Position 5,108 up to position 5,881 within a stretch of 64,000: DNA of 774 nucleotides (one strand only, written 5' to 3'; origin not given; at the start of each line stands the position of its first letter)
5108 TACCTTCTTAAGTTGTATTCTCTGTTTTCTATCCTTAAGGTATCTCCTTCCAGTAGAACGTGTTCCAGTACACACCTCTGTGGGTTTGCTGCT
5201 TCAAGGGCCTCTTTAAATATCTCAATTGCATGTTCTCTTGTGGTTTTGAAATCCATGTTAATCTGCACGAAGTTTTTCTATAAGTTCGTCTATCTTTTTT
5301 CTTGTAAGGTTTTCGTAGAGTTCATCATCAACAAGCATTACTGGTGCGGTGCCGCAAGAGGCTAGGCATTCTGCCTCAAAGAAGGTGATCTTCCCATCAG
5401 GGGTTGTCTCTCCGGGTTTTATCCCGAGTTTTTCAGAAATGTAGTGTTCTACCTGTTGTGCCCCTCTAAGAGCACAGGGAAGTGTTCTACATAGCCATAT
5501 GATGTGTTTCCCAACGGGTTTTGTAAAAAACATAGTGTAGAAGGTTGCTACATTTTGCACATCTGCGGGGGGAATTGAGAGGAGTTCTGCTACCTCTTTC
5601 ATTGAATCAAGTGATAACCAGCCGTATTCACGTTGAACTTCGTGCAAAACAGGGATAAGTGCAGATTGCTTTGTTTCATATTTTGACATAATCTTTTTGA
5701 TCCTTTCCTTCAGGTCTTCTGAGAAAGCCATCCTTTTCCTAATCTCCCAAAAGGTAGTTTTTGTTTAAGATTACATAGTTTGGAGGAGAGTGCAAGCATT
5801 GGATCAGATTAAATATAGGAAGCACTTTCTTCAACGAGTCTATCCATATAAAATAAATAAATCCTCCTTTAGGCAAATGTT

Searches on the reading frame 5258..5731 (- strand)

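Call 60: search_protein_families(library=ncbifam, proteins=[window:5258-5731:-], max_evalue=1e-20)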
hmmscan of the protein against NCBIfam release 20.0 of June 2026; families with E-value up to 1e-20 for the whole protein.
window:5258-5731:- (157 aa): 9 families
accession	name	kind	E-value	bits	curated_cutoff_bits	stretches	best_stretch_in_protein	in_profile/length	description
TIGR01958.1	nuoE_fam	subfamily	4.3e-53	179.4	142.4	1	11-154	2-147/148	NADH-quinone oxidoreductase subunit NuoE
NF005722.0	PRK07539.1-2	equivalog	7.9e-50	169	141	1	2-154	4-156/157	NADH-quinone oxidoreductase subunit NuoE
NF005725.0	PRK07539.1-5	equivalog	1.8e-48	164.5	220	1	2-155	16-172/174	NADH-quinone oxidoreductase subunit NuoE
NF005723.0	PRK07539.1-3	equivalog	3.2e-46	157.1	226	1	4-155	3-157/158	NADH-quinone oxidoreductase subunit NuoE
NF005721.0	PRK07539.1-1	equivalog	1.4e-44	152.5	308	1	4-157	27-180/292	NADH-quinone oxidoreductase subunit NuoE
NF005724.0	PRK07539.1-4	equivalog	2.2e-38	132.4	280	1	2-156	17-174/240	NADH-quinone oxidoreductase subunit NuoE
NF005747.0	PRK07571.1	equivalog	2.3e-37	128.3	224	1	10-155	24-169/173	bidirectional hydrogenase complex protein HoxE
NF004638.0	PRK05988.1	equivalog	5.4e-36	123.8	198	1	5-155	8-158/159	formate dehydrogenase subunit gamma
NF009040.0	PRK12373.1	equivalog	1.3e-32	114.1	514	1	2-156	14-171/400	NADH-quinone oxidoreductase subunit E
